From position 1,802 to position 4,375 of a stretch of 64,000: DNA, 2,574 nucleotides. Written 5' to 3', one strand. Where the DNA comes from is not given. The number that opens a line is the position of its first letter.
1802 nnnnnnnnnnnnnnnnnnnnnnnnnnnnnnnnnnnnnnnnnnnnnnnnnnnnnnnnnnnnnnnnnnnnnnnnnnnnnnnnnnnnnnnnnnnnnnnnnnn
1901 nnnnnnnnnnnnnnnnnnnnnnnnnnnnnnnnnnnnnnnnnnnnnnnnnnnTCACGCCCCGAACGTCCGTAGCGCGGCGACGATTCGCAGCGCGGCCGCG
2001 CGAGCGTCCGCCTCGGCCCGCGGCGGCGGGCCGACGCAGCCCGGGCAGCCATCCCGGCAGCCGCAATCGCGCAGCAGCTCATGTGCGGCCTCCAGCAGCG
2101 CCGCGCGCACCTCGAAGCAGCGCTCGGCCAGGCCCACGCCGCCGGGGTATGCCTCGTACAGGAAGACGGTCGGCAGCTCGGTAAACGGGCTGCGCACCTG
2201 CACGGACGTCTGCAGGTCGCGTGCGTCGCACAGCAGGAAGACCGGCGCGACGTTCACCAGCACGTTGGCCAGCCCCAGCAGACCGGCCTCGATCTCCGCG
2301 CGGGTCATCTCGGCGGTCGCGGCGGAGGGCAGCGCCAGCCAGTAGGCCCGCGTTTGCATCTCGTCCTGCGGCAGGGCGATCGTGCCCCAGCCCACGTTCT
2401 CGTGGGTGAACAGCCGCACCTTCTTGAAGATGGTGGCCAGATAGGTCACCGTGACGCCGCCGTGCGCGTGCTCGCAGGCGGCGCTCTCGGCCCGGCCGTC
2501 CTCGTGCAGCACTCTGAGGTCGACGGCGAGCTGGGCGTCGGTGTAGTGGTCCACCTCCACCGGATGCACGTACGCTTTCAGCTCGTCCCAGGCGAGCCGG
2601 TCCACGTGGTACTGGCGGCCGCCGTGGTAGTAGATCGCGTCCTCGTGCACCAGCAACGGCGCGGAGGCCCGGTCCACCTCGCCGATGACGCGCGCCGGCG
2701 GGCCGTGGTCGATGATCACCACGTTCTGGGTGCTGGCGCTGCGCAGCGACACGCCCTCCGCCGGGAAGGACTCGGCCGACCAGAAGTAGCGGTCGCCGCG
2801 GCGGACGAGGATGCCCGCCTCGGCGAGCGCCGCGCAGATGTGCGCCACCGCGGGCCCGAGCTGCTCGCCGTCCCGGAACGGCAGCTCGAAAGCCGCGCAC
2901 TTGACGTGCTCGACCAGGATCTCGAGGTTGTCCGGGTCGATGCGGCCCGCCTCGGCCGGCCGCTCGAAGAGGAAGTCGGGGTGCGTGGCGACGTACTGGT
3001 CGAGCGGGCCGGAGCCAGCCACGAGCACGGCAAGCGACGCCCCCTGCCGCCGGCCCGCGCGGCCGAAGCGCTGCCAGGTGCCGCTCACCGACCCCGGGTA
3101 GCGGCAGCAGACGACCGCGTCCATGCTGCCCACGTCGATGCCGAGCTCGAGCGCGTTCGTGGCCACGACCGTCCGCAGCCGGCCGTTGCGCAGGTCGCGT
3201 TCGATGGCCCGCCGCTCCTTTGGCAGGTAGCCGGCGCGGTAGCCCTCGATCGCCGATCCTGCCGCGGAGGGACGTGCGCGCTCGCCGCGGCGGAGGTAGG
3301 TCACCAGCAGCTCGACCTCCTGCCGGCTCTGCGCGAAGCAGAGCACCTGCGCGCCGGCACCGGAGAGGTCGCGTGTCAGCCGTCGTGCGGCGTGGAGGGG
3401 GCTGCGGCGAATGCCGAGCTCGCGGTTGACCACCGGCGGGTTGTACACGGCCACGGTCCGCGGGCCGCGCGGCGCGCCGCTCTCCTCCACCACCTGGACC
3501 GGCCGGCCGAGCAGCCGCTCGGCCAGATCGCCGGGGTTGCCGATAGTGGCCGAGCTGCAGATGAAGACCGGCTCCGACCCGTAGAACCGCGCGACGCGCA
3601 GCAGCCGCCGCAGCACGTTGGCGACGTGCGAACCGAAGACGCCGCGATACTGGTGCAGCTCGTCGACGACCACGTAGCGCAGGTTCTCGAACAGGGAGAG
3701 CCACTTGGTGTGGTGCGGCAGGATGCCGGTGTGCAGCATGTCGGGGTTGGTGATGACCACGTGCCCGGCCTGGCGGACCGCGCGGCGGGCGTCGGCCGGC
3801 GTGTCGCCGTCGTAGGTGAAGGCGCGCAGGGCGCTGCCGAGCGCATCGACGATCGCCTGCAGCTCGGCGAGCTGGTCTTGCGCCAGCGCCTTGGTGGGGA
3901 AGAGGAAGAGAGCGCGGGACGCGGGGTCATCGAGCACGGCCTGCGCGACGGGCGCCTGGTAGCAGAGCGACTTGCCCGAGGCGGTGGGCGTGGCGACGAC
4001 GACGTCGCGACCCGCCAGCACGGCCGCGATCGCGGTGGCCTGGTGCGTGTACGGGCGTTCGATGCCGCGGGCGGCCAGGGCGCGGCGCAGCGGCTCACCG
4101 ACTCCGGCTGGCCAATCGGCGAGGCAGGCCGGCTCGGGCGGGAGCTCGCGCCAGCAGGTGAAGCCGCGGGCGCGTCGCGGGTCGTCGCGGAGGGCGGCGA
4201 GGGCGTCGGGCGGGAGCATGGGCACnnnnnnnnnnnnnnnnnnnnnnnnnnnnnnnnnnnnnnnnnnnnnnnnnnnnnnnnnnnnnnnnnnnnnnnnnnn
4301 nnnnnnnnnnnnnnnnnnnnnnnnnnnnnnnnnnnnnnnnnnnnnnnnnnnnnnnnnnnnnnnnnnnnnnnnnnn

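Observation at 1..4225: MrfA-like helicase and MrfB-like exonuclease separated by an inserted VapBC module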

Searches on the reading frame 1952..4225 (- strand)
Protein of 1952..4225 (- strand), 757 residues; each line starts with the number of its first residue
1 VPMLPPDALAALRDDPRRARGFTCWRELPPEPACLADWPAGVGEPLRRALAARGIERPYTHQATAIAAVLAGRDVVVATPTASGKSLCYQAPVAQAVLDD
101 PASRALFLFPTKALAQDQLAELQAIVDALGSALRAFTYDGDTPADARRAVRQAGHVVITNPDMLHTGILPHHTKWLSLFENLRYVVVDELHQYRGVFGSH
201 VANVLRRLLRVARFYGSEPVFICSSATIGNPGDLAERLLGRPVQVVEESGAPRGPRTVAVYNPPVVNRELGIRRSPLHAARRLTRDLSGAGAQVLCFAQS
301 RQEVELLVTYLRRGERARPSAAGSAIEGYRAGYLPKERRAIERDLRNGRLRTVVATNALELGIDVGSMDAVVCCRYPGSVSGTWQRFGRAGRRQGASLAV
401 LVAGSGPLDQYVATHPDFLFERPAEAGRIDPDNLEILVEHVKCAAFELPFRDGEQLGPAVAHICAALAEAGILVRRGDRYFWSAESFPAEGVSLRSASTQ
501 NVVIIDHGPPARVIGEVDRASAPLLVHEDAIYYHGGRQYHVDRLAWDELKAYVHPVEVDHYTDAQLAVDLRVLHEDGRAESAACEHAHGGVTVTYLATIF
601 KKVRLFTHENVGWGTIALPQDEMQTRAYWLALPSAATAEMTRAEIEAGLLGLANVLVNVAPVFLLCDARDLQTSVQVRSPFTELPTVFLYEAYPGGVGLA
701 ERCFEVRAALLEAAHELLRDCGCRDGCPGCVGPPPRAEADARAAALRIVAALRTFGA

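Call 5: search_protein_families(library=pfam, proteins=[window:1952-4225:-], max_evalue=0.01)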
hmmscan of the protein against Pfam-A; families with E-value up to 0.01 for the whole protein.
window:1952-4225:- (757 aa): 5 families
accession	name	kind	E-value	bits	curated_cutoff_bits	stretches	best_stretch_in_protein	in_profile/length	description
PF00270.35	DEAD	-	1.2e-32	113.4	26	1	60-229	2-161/167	DEAD/DEAH box helicase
PF09369.15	MZB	-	4.8e-20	72.5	24.2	1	652-731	1-80/80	MrfA Zn-binding domain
PF00271.37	Helicase_C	-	3.5e-16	59.9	23.5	1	288-393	12-109/110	Helicase conserved C-terminal domain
PF22982.3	WHD_HRQ1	-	2.1e-10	41.9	27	1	429-497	1-70/70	ATP-dependent helicase HRQ1, winged helix domain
PF04851.21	ResIII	-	1.8e-06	28.4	22.5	1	58-195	4-139/164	Type III restriction enzyme, res subunit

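Call 6: search_protein_families(library=ncbifam, proteins=[window:1952-4225:-], max_evalue=0.01)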
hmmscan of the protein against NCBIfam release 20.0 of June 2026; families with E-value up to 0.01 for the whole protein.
window:1952-4225:- (757 aa): 30 families (the best 25 are shown)
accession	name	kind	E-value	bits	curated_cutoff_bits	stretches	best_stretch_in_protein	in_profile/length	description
TIGR03817.1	DECH_helic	hypoth_equivalog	3.6e-203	676.8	874.1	1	26-750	5-736/742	helicase/secretion neighborhood putative DEAH-box helicase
TIGR04121.1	DEXH_lig_assoc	equivalog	4e-38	130.7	850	1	51-452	8-406/804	ligase-associated DNA damage response DEXH box helicase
NF010338.0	PRK13767.1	equivalog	1.2e-28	99.9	849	1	61-394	37-386/877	ATP-dependent helicase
NF001308.0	PRK00254.1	equivalog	1.1e-19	70.2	1216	1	42-239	8-190/720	ATP-dependent DNA helicase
NF041063.1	DpdF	equivalog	3.4e-18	65.6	550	2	62-191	145-280/813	protein DpdF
NF007284.0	PRK09751.1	equivalog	6.5e-18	63.4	1496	2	322-396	347-422/1538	ATP-dependent helicase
NF010337.0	PRK13766.1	equivalog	1.4e-17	63.1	610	2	291-404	366-479/781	Hef nuclease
TIGR01389.1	recQ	equivalog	3.3e-17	62.2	640.2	2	295-402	228-327/591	DNA helicase RecQ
TIGR00614.1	recQ_fam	subfamily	3.6e-17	62.3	219.8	2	60-124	14-73/470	RecQ family ATP-dependent DNA helicase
NF053711.1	RNA_heli_RhlE1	exception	8.4e-17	61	750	1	41-399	7-344/434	RNA helicase RhlE1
NF002654.0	PRK02362.1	equivalog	3.1e-16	58.9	887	1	44-305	10-257/739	ATP-dependent DNA helicase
NF002251.0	PRK01172.1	equivalog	1.1e-14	53.7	891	1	59-307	24-252/674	ATP-dependent DNA helicase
NF053636.1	DDHlcsCsdAPsy1082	equivalog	8.3e-14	51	890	2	43-124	11-96/512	DEAD/DEAH box helicase CsdA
NF008279.0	PRK11057.1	equivalog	1.6e-13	49.9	1015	1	61-401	29-338/608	ATP-dependent DNA helicase RecQ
NF053631.1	RNA_helic_CshA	equivalog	1.6e-12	47.1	646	1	42-189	6-149/434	degradosome RNA helicase CshA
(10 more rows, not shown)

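Call 7: search_solved_structures(query=window:1952-4225:-, max_evalue=0.001)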
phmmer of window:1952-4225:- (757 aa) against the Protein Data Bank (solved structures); distinct sequences matched with E-value up to 0.001: 132 (the best 60 are shown).
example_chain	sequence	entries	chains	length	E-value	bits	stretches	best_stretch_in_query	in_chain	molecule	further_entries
6znp_A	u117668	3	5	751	5.1e-250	835.1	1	9-734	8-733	Uncharacterized ATP-dependent helicase YprA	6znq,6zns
5v9x_A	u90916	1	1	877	8.3e-22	80.6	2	331-401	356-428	ATP-dependent DNA helicase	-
7lhl_A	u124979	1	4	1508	4.1e-21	78.3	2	331-401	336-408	ATP-dependent DNA helicase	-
9tu7_Y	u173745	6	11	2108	8.1e-19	70.7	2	43-241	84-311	DEAD/DEAH box helicase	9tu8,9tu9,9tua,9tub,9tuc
2zu6_A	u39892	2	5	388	1.6e-15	59.8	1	42-166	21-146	Eukaryotic initiation factor 4A-I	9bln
9dts_A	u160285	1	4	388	1.6e-15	59.8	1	42-166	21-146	Eukaryotic initiation factor 4A-I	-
6xki_A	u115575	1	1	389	1.6e-15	59.8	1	42-166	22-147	Eukaryotic initiation factor 4A-I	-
5zc9_A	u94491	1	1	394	1.7e-15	59.7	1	42-166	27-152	Eukaryotic initiation factor 4A-I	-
7ppz_B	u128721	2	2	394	1.7e-15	59.7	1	42-166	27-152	Eukaryotic initiation factor 4A-I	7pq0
3eiq_A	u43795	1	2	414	1.8e-15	59.6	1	42-166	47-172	Eukaryotic initiation factor 4A-I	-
6zmw_j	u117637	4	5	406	1.9e-15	59.6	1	42-166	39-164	Eukaryotic initiation factor 4A-I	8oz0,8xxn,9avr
8huj_A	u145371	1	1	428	2.3e-15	59.3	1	42-166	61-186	Eukaryotic initiation factor 4A-I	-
2zj2_A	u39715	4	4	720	3.1e-15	58.9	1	42-239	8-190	Putative ski2-type helicase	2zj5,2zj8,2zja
5lb3_B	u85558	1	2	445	1.6e-13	53.2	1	46-397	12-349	ATP-dependent DNA helicase Q5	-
5lb5_A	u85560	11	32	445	1.8e-13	53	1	47-397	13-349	ATP-dependent DNA helicase Q5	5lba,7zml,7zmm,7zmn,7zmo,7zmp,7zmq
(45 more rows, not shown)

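Call 10: find_encoding_contigs(protein=window:1952-4225:-, flank=10000, max_places=6)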
Protein window:1952-4225:- (757 aa): no gene with exactly this product is on record in the collection.

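Call 13: find_related_loci(query=window:1952-4225:-, collection=genome_contigs, flank=8000)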
Query window:1952-4225:- (757 aa) in genome_contigs; peptide patterns used: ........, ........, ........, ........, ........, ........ (x = any residue, [..] = any of these).
600 stretches matched a pattern (row limit reached: there are more); 567 encode a relative of the query (tblastn E <= 1e-3); the best 80 are kept; 80 distinct loci.
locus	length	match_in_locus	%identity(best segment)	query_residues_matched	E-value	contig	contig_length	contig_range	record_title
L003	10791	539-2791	62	8-751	0e+0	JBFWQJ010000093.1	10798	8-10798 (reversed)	MAG: Dehalococcoidia bacterium isolate CA_2019_TPBF_180 NODE_25465_length_10798_cov_3.417112_TPBF, whole genome shotgun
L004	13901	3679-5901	58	12-752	0e+0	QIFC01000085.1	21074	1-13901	MAG: Chloroflexi bacterium isolate SZUA-185 Ga0063294_10000745, whole genome shotgun sequence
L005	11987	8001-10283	60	8-753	0e+0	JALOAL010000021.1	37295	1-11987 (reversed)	MAG: Dehalococcoidia bacterium isolate SO_2017_LW2 bin 159 scaffold_2468_c1_LW138R_2017, whole genome shotgun sequence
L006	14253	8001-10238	59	8-750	0e+0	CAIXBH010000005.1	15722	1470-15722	MAG: uncultured Chloroflexi bacterium isolate Kiruna2_bin-0196 genome assembly, contig: bin-0196:005/315, whole genome s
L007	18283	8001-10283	58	7-752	0e+0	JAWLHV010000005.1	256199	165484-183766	MAG: Dehalococcoidia bacterium isolate 30dZY2.bin.80 NODE_109_length_256199_cov_7.586259, whole genome shotgun sequence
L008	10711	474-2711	58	1-749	0e+0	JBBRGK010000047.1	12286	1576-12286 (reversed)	MAG: Dehalococcoidia bacterium isolate Co_metawrap_2621 Cmw_2621_k141_10983623_length_12286_cov_7.0000, whole genome sho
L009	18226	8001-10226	59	8-734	0e+0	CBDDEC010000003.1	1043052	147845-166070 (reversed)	MAG: Dehalococcoidia bacterium isolate 6f6a38c2-1f49-4886-adb0-6b5e3ccd8930 genome assembly, contig: contig_3, whole gen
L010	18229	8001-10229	58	8-751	0e+0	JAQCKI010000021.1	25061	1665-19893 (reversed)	MAG: Chloroflexota bacterium isolate casp40-mb.64 NODE_4674_length_25061_cov_0.094223, whole genome shotgun sequence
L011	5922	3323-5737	56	9-752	0e+0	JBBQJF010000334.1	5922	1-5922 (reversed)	MAG: Dehalococcoidia bacterium isolate Co_metawrap_750 Cmw_750_k141_12218143_length_5922_cov_9.9938, whole genome shotgu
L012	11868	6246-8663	55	7-753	0e+0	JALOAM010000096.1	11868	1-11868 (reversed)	MAG: Dehalococcoidia bacterium isolate SO_2017_LW2 bin 160 scaffold_11749_c1_LW138R_2017, whole genome shotgun sequence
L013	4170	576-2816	55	8-753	0e+0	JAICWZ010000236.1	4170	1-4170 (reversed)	MAG: Thermomicrobiaceae bacterium isolate LS_FP_2_bin.78 k141_3505263_length_4170_cov_10.0276, whole genome shotgun sequ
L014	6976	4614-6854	55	8-753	0e+0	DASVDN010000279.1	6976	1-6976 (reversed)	MAG TPA_asm: Nitrolancea sp. isolate SMAG_U2034 k141_1278622, whole genome shotgun sequence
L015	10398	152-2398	52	9-756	0e+0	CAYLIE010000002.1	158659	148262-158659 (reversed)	MAG TPA_asm: uncultured Anaerolineales bacterium isolate binchicken_co294_77 genome assembly, contig: NODE_168_length_15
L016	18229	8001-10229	52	9-749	0e+0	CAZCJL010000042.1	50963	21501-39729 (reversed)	MAG TPA_asm: uncultured Cytophagia bacterium isolate SRP141376_co4_213 genome assembly, contig: NODE_1199_length_50963_c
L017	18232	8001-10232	54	9-753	0e+0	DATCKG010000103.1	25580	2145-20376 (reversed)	MAG TPA_asm: Symbiobacteriaceae bacterium isolate SMAG_U7090 k141_681362, whole genome shotgun sequence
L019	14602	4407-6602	54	1-733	0e+0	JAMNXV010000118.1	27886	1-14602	MAG: Bacillota bacterium isolate Bin_10 Bin_10_scaffold_1302, whole genome shotgun sequence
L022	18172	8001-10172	54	9-733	0e+0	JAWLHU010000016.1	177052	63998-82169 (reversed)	MAG: Symbiobacteriaceae bacterium isolate 30dZY2.bin.8 NODE_185_length_177052_cov_35.303278, whole genome shotgun sequen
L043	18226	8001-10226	47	7-750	0e+0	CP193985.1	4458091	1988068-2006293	Lysinibacillus sphaericus strain BKU_1 chromosome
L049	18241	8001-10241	48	7-754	0e+0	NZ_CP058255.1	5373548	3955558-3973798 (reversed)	Priestia megaterium strain BHS1 chromosome, complete genome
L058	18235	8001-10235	46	7-752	0e+0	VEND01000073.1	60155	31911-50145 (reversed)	MAG: Bacillota bacterium isolate MES16 c_000000000328, whole genome shotgun sequence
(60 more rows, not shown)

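Call 19: find_related_loci(query=window:1952-4225:-, collection=metagenome_contigs, flank=6000)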
Query window:1952-4225:- (757 aa) in metagenome_contigs; peptide patterns used: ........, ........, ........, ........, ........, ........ (x = any residue, [..] = any of these).
600 stretches matched a pattern (row limit reached: there are more); 555 encode a relative of the query (tblastn E <= 1e-3); the best 80 are kept; 80 distinct loci.
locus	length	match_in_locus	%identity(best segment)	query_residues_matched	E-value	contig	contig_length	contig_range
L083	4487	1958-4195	53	9-753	0e+0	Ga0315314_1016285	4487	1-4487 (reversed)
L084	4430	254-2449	53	23-753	0e+0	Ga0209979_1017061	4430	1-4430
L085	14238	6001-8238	52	9-753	0e+0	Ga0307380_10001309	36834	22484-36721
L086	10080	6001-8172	55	9-733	0e+0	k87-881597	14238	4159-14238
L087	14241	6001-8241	54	1-749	0e+0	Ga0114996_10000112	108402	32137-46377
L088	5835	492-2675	55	23-752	0e+0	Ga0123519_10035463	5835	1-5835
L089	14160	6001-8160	58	15-734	0e+0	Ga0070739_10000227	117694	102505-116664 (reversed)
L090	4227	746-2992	49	9-749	0e+0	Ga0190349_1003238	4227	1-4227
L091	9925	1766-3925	52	9-733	0e+0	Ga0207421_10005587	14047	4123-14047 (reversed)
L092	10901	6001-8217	48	12-752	0e+0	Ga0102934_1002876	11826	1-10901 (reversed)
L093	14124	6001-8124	56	22-734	0e+0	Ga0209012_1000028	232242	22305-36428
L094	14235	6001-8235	50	4-752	0e+0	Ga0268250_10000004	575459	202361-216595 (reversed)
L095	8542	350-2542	53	9-738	0e+0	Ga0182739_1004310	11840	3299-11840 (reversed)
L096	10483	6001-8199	55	2-733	0e+0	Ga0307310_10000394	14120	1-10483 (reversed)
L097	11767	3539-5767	49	7-750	0e+0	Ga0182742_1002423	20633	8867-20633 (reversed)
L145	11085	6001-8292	50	9-749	0e+0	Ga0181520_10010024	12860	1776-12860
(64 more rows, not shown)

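Call 33: search_protein_families(library=padloc, proteins=[window:1952-4225:-], max_evalue=0.001)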
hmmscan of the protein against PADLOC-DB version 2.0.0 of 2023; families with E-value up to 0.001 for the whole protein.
window:1952-4225:- (757 aa): 55 families (the best 25 are shown)
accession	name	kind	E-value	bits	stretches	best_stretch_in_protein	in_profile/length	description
PDLC02503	BrxHI|BrxHII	-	2.8e-48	162.8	1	61-399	28-348/698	BrxHI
PDLC03960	SngC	-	2.5e-41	140.3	1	61-397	28-367/720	-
PDLC00013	DruE1|DruE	-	3.1e-34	116.2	4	56-126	90-171/1776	SNF2 family N-terminal domain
PDLC00037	DruE3|DruE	-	2.8e-32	109.5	2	57-238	101-309/2055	SNF2 family N-terminal domain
PDLC02501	BrxHI|BrxHII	-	3.6e-30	102.8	1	60-397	26-346/925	BrxHI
PDLC00036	DruE3|DruE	-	1.8e-29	99.5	2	57-233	92-290/2023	SNF2 family N-terminal domain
PDLC00035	DruE3|DruE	-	7.9e-28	94.7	2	56-236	101-307/1460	SNF2 family N-terminal domain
PDLC02864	DpdF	-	3.4e-24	83.6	2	289-402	232-337/610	DpdF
PDLC02870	DpdF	-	1.1e-21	74.9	1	61-408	17-335/534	DpdF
PDLC03928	PsyrT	-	5.9e-21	72.4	2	325-404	267-346/689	-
PDLC02570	DrmA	-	3.1e-18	63.5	1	185-413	413-645/851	DrmA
PDLC02861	DpdF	-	5.8e-18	62.5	2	60-124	31-90/611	DpdF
PDLC00051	DruE4|DruE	-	7.6e-17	58.2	2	172-210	311-350/1829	SNF2 family N-terminal domain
PDLC02865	DpdF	-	1.2e-16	57.5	2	327-403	1004-1080/1499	DpdF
PDLC00014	DruE2|DruE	-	2.8e-16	56.2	2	171-210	342-382/1928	SNF2 family N-terminal domain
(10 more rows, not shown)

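Call 52: search_protein_families(library=pfam, proteins=[L008:2759-4108:+, L015:2394-3698:+, L043:10234-11529:+, L049:10210-11499:+, L022:10476-11825:+, L058:10243-11481:+, L006:10877-12217:+], max_evalue=0.05)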
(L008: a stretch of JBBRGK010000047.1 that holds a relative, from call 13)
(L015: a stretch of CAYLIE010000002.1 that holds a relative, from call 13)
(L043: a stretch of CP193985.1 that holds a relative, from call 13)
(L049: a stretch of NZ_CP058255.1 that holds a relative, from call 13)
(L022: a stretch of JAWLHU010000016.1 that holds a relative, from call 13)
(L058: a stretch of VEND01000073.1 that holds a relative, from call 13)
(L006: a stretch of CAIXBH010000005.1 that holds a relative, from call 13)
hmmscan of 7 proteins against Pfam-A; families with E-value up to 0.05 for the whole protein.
L008:2759-4108:+ (450 aa): 5 families
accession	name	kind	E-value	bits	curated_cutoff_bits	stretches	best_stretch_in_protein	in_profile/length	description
PF13482.12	RNase_H_2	-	3e-35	122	22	1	112-287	1-164/165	RNase_H superfamily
PF03104.25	DNA_pol_B_exo1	-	0.00076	19.4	23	1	152-191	140-182/242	DNA polymerase family B, exonuclease domain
PF10108.15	DNA_pol_B_exo2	-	0.001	19.2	24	1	142-195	25-78/213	Predicted 3'-5' exonuclease related to the exonuclease domain of PolB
PF07719.23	TPR_2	-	0.026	15.1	27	0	341-362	6-27/34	Tetratricopeptide repeat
PF12688.13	TPR_5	-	0.027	15.2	24.2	0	306-365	6-67/119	Tetratrico peptide repeat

L015:2394-3698:+ (435 aa): 8 families
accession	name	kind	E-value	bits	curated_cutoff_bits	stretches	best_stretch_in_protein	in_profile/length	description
PF13482.12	RNase_H_2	-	1.9e-34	119.5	22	1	103-270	1-162/165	RNase_H superfamily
PF07719.23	TPR_2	-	0.00095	19.6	27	0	289-316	3-30/34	Tetratricopeptide repeat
PF13424.12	TPR_12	-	0.0015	19.1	30.1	0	282-316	40-74/77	Tetratricopeptide repeat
PF10108.15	DNA_pol_B_exo2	-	0.0021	18.2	24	1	131-182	23-74/213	Predicted 3'-5' exonuclease related to the exonuclease domain of PolB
PF13181.12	TPR_8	-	0.0037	17.7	25.7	0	290-317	4-31/34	Tetratricopeptide repeat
PF00515.34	TPR_1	-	0.0044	17.2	27.8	0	290-317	4-31/34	Tetratricopeptide repeat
PF13176.12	TPR_7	-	0.015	15.8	27.9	0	290-319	2-33/36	Tetratricopeptide repeat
PF13428.12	TPR_14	-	0.025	15.7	23.5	0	290-317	4-31/44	Tetratricopeptide repeat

L043:10234-11529:+ (432 aa): 2 families
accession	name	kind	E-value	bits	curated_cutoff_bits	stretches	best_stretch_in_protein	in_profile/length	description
PF13482.12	RNase_H_2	-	7.2e-39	133.8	22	1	115-283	2-164/165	RNase_H superfamily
PF03104.25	DNA_pol_B_exo1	-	2.1e-05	24.5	23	1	163-213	152-198/242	DNA polymerase family B, exonuclease domain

L049:10210-11499:+ (430 aa): 5 families
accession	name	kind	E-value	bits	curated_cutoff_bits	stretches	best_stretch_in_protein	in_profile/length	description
PF13482.12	RNase_H_2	-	8.2e-43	146.6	22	1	119-287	2-164/165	RNase_H superfamily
PF03104.25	DNA_pol_B_exo1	-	1.2e-05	25.3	23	1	167-213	152-195/242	DNA polymerase family B, exonuclease domain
PF13428.12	TPR_14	-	2e-05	25.3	23.5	0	335-378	2-43/44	Tetratricopeptide repeat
PF13176.12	TPR_7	-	0.014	15.9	27.9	0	306-330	6-32/36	Tetratricopeptide repeat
PF10108.15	DNA_pol_B_exo2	-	0.031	14.4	24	0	157-193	33-71/213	Predicted 3'-5' exonuclease related to the exonuclease domain of PolB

L022:10476-11825:+ (450 aa): 6 families
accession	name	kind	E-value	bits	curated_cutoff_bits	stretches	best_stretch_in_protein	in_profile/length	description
PF13482.12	RNase_H_2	-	1.1e-40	139.7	22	1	124-293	1-164/165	RNase_H superfamily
PF13424.12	TPR_12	-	0.00056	20.5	30.1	1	317-370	8-66/77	Tetratricopeptide repeat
PF03104.25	DNA_pol_B_exo1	-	0.0014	18.6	23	1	164-203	140-181/242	DNA polymerase family B, exonuclease domain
PF07719.23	TPR_2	-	0.0025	18.2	27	0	315-340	4-29/34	Tetratricopeptide repeat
PF13176.12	TPR_7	-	0.003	18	27.9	0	315-337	2-24/36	Tetratricopeptide repeat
PF01535.26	PPR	-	0.048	14.4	25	0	357-379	8-30/31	PPR repeat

L058:10243-11481:+ (413 aa): 8 families
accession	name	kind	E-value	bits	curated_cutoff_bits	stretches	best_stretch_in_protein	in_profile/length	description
PF13482.12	RNase_H_2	-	7.4e-38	130.5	22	1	87-255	1-163/165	RNase_H superfamily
PF10108.15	DNA_pol_B_exo2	-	5.1e-05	23.5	24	1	114-171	22-79/213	Predicted 3'-5' exonuclease related to the exonuclease domain of PolB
PF07719.23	TPR_2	-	0.00011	22.5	27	0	273-299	4-30/34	Tetratricopeptide repeat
PF00515.34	TPR_1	-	0.00034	20.8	27.8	0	273-298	4-29/34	Tetratricopeptide repeat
PF00382.24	TFIIB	-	0.024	15.1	23.6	0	23-73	36-85/92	Transcription factor TFIIB repeat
PF00929.31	RNase_T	-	0.025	15.6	24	1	121-199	61-137/164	Exonuclease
PF20292.4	MC7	-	0.039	14.5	27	0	235-280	16-61/69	ABC-three component (ABC-3C) system Middle Component 7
PF13181.12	TPR_8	-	0.048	14.3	25.7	0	273-298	4-29/34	Tetratricopeptide repeat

L006:10877-12217:+ (447 aa): 2 families
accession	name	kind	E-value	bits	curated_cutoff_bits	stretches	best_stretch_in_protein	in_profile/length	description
PF13482.12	RNase_H_2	-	2.4e-34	119.1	22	1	119-296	1-164/165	RNase_H superfamily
PF10108.15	DNA_pol_B_exo2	-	0.0041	17.2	24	1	165-207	36-76/213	Predicted 3'-5' exonuclease related to the exonuclease domain of PolB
